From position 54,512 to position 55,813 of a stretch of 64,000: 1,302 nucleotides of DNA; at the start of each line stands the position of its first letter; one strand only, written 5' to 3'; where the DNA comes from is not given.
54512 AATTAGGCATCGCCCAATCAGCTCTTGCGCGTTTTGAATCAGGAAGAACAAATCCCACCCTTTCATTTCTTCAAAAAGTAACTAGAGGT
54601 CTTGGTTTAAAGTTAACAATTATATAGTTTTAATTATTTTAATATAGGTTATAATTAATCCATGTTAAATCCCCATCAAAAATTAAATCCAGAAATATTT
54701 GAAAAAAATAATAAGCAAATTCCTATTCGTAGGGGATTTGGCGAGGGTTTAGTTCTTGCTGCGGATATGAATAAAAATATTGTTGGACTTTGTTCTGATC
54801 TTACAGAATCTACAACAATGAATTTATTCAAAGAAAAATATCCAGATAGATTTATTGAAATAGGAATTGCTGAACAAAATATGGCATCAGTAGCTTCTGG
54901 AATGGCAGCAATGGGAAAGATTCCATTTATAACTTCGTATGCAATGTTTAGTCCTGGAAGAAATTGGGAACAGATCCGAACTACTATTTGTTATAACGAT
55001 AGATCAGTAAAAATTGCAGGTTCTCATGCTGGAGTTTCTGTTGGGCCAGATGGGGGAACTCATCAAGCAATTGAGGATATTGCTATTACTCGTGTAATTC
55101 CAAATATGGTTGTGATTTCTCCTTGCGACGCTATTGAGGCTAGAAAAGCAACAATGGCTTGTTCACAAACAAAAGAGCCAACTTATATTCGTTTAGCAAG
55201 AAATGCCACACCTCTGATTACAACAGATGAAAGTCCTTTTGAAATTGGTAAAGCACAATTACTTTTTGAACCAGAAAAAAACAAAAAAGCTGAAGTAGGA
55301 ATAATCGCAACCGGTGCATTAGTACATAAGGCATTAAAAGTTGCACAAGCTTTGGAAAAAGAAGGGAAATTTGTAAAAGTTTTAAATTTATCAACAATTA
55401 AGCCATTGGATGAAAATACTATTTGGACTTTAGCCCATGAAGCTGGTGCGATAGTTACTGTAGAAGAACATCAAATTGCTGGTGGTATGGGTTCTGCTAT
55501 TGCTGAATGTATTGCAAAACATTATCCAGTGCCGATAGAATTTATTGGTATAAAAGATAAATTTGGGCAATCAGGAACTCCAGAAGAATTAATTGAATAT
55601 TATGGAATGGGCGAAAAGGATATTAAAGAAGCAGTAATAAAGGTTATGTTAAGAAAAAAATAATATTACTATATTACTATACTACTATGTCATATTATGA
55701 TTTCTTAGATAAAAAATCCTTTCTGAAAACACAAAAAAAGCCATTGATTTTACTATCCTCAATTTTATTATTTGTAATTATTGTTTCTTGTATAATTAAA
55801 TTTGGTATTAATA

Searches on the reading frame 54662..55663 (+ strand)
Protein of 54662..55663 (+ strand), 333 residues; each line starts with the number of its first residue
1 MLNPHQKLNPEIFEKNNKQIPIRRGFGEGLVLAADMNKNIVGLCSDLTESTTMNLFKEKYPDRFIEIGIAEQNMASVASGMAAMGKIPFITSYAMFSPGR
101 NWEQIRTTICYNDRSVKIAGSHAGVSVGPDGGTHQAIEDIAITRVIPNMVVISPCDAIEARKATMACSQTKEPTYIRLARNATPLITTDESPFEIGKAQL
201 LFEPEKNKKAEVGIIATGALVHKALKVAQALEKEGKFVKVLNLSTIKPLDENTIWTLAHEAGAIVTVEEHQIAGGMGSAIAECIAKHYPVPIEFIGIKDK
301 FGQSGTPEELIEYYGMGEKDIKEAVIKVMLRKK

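Call 62: list_cluster_members(proteins=[window:54662-55663:+, window:26247-27239:+, window:34283-34768:+, window:33348-33878:+])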
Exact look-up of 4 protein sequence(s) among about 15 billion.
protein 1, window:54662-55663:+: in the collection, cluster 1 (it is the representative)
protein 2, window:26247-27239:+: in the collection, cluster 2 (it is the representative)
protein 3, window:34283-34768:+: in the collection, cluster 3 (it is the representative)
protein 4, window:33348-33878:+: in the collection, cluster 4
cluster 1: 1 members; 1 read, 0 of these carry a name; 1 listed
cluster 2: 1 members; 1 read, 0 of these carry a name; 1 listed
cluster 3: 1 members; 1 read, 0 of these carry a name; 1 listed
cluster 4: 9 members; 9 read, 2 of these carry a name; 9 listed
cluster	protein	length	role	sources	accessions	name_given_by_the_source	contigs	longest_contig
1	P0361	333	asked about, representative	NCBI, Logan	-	-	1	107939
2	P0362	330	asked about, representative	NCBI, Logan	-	-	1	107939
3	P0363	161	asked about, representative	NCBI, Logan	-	-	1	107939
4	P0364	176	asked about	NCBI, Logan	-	-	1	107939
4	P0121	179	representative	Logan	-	-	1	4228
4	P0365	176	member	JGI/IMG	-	broad specificity phosphatase PhoE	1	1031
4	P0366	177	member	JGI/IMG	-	broad specificity phosphatase PhoE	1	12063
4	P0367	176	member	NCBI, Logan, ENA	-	-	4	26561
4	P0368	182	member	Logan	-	-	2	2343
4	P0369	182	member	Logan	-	-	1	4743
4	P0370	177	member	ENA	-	-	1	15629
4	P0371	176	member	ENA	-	-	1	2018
